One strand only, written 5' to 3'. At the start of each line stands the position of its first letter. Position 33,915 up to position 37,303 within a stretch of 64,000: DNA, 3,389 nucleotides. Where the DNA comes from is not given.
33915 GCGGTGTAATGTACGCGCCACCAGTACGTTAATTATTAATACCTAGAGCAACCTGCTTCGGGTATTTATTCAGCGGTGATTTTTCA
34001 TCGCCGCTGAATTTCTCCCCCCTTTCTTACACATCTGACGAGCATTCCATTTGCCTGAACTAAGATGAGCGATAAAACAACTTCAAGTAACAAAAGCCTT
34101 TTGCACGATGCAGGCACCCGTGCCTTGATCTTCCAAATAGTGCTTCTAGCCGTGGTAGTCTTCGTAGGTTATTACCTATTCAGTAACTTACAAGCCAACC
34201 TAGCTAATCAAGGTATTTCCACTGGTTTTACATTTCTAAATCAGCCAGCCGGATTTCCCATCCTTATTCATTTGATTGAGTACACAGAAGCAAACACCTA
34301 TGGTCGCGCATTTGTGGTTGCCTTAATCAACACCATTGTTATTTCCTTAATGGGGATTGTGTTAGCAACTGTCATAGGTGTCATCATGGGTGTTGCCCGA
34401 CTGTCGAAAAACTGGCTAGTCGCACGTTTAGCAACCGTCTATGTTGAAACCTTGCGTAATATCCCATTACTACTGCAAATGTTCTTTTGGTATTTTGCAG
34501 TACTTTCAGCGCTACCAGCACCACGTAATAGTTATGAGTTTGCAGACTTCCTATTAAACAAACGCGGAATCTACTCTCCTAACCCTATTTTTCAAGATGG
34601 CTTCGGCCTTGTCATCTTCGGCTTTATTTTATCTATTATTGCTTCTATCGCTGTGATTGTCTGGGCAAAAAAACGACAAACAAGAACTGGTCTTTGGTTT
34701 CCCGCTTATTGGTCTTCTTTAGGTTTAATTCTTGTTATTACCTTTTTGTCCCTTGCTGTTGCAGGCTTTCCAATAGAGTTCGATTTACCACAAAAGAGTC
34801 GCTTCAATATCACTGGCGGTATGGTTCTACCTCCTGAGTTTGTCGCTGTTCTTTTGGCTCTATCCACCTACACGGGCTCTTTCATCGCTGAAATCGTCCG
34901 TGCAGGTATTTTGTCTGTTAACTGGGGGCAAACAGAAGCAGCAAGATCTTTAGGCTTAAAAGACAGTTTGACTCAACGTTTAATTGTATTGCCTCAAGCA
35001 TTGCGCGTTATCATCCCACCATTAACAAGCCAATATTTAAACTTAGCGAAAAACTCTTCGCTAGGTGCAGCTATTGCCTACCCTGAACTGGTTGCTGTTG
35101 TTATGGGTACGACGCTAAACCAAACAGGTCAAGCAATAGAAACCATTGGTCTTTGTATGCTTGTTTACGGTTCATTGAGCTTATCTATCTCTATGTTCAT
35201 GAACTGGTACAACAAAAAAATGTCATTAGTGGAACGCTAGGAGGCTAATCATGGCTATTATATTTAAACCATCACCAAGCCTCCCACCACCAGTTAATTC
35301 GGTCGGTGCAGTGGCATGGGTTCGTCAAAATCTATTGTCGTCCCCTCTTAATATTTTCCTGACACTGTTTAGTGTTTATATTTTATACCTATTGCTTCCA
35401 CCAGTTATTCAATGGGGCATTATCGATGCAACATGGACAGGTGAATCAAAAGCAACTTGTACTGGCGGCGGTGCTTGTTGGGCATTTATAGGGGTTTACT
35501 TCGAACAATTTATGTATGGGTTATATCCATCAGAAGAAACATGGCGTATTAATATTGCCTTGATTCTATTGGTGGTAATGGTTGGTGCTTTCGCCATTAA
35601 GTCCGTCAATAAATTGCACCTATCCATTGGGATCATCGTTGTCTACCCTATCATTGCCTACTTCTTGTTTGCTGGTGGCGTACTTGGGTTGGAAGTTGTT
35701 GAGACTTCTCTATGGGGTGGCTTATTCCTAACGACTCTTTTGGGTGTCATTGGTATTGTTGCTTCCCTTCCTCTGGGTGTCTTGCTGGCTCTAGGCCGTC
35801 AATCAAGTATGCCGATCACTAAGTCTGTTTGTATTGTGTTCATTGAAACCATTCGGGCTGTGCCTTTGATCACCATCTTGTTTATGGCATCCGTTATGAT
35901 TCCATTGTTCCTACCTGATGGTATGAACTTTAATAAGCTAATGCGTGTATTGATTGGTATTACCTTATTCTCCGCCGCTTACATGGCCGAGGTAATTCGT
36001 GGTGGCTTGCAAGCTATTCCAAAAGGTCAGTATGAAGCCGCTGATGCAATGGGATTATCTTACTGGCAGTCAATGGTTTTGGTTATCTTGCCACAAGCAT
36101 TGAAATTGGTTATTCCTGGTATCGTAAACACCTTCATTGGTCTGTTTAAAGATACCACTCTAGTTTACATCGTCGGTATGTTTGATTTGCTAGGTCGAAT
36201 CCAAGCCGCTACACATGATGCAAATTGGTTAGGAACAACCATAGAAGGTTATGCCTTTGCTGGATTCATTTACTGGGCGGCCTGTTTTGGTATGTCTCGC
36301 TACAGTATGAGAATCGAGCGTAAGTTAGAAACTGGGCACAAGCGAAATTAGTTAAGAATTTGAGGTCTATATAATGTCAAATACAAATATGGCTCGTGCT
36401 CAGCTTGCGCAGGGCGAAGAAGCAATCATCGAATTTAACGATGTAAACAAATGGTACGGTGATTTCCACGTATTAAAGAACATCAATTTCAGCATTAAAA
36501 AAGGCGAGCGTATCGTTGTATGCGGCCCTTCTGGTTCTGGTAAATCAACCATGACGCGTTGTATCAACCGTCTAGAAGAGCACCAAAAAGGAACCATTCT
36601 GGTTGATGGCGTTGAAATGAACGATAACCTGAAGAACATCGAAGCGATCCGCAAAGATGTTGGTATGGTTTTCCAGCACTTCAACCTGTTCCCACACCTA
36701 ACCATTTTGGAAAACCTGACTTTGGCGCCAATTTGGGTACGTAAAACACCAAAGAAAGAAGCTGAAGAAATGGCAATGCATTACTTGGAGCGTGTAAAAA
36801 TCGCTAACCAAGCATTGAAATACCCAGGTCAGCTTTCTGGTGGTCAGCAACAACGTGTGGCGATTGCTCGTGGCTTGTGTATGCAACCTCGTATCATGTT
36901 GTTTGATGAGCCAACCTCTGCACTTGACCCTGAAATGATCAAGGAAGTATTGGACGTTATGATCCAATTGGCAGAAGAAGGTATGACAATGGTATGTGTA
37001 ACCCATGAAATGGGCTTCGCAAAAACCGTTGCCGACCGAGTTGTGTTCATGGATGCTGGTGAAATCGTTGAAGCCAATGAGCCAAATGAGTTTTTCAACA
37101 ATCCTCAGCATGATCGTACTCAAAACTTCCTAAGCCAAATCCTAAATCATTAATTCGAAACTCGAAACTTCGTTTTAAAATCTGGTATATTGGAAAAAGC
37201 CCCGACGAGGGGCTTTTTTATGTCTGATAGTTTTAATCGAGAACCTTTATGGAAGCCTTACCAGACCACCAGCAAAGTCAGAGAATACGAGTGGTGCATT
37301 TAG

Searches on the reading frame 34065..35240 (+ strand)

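Call 34: search_protein_families(library=ncbifam, proteins=[window:34065-35240:+], max_evalue=1e-10)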
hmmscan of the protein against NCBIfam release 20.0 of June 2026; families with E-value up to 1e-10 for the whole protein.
window:34065-35240:+ (391 aa): 8 families
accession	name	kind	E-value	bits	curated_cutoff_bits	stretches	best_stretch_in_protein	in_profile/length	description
NF007028.0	PRK09494.1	equivalog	1.6e-25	90.2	303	1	259-388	90-218/219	glutamine ABC transporter permease GlnP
NF011680.0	PRK15100.1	equivalog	2.5e-25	89.6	300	1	234-345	71-174/222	cystine ABC transporter permease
TIGR03004.1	ectoine_ehuC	equivalog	1.2e-24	87.4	196.95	1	204-387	33-207/214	ectoine/hydroxyectoine ABC transporter permease subunit EhuC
TIGR03003.1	ectoine_ehuD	equivalog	1.4e-24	87.2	205.2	1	252-385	80-211/212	ectoine/hydroxyectoine ABC transporter permease subunit EhuD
NF011687.0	PRK15107.1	equivalog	6.3e-23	81.8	318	1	258-385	96-222/224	glutamate/aspartate ABC transporter permease GltK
TIGR01726.1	HEQRo_perm_3TM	subfamily_domain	2e-16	60.3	42.2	1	82-146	4-68/99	ABC transporter permease subunit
NF008337.0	PRK11123.1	equivalog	4.3e-13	49.3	277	1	258-390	103-234/238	arginine ABC transporter permease ArtQ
NF011651.0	PRK15069.1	subfamily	6.1e-12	45.4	306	0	185-378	36-221/237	histidine ABC transporter permease HisM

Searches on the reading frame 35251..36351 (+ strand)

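Call 34: search_protein_families(library=ncbifam, proteins=[window:35251-36351:+], max_evalue=1e-10)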
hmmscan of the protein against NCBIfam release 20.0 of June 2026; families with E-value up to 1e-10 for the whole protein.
window:35251-36351:+ (366 aa): 10 families
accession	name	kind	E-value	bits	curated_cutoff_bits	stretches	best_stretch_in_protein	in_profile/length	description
NF011680.0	PRK15100.1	equivalog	2.5e-33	115.8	300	1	155-363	16-218/222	cystine ABC transporter permease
NF011687.0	PRK15107.1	equivalog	1.1e-30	107.3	318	1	154-349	16-213/224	glutamate/aspartate ABC transporter permease GltK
TIGR03004.1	ectoine_ehuC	equivalog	8e-28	97.8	196.95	1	154-363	7-210/214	ectoine/hydroxyectoine ABC transporter permease subunit EhuC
TIGR03003.1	ectoine_ehuD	equivalog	7.6e-27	94.6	205.2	1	155-322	14-178/212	ectoine/hydroxyectoine ABC transporter permease subunit EhuD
NF007028.0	PRK09494.1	equivalog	8.3e-26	91.2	303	1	154-359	15-216/219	glutamine ABC transporter permease GlnP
NF008337.0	PRK11123.1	equivalog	2e-18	66.8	277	1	213-345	69-216/238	arginine ABC transporter permease ArtQ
NF011651.0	PRK15069.1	subfamily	2.4e-17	63.1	306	1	156-358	21-227/237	histidine ABC transporter permease HisM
TIGR01726.1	HEQRo_perm_3TM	subfamily_domain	7.7e-17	61.6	42.2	1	153-251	4-99/99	ABC transporter permease subunit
NF008336.0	PRK11122.1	equivalog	2.1e-14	53.7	248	1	157-354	11-209/222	arginine ABC transporter permease ArtM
NF011714.0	PRK15135.1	subfamily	7.7e-13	48.8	319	1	156-322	11-185/228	histidine ABC transporter permease HisQ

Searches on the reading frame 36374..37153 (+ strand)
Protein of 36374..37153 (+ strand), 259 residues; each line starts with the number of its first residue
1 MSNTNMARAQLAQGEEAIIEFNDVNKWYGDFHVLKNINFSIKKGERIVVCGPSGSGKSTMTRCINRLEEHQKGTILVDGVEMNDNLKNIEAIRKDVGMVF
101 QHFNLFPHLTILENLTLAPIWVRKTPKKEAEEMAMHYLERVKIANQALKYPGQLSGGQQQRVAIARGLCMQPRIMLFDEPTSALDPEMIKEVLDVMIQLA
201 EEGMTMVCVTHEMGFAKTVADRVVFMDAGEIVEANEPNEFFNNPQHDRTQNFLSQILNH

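Call 34: search_protein_families(library=ncbifam, proteins=[window:36374-37153:+], max_evalue=1e-10)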
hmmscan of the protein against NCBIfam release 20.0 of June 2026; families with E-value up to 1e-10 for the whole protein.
window:36374-37153:+ (259 aa): 180 families (the best 25 are shown)
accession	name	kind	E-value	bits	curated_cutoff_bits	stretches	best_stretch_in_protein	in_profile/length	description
NF007027.0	PRK09493.1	equivalog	9.6e-99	329.6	379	1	18-255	1-238/240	glutamine ABC transporter ATP-binding protein GlnQ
TIGR03005.1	ectoine_ehuA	equivalog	3.2e-88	295.2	345.4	1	19-257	1-251/252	ectoine/hydroxyectoine ABC transporter ATP-binding protein EhuA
NF008428.0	PRK11264.1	equivalog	1e-83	280.4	406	1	18-258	3-249/250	L-cystine ABC transporter ATP-binding protein TcyN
NF007908.0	PRK10619.1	equivalog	1.6e-77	260.2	466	1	19-256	6-255/257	histidine ABC transporter ATP-binding protein HisP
NF008338.0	PRK11124.1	equivalog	6.5e-76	255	369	1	19-254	3-241/242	arginine ABC transporter ATP-binding protein ArtP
TIGR00972.1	3a0107s01c2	equivalog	1.2e-71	241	343.2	1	19-255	2-245/248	phosphate ABC transporter ATP-binding protein PstB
TIGR02315.1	ABC_phnC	equivalog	2.8e-62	210.3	266.1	1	18-241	1-234/243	phosphonate ABC transporter ATP-binding protein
TIGR01186.1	proV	subfamily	6.5e-62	209.7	326.6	1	32-255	7-232/363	betaine/proline/choline family ABC transporter ATP-binding protein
TIGR03265.1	PhnT2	equivalog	4.6e-61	207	457.7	1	18-255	4-237/353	putative 2-aminoethylphosphonate ABC transporter ATP-binding protein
TIGR00968.1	3a0106s01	subfamily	5.5e-59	199.6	342.75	1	19-255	1-233/237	sulfate ABC transporter ATP-binding protein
NF006987.0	PRK09452.1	equivalog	2.5e-58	197.6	482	1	11-255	10-250/378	spermidine/putrescine ABC transporter ATP-binding protein PotA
NF043075.1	MMSYN1_0197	equivalog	2.4e-55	187.9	550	1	18-254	2-234/341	spermidine/putrescine ABC transporter ATP-binding protein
TIGR02314.1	ABC_MetN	equivalog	3.7e-55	187.3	499.7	1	30-257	17-245/343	methionine ABC transporter ATP-binding protein MetN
NF008105.0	PRK10851.1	equivalog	8.6e-55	185.9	502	1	19-256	3-240/362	sulfate/thiosulfate ABC transporter ATP-binding protein CysA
TIGR02673.1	FtsE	equivalog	2e-53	181.3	264.85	1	18-229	1-213/214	cell division ATP-binding protein FtsE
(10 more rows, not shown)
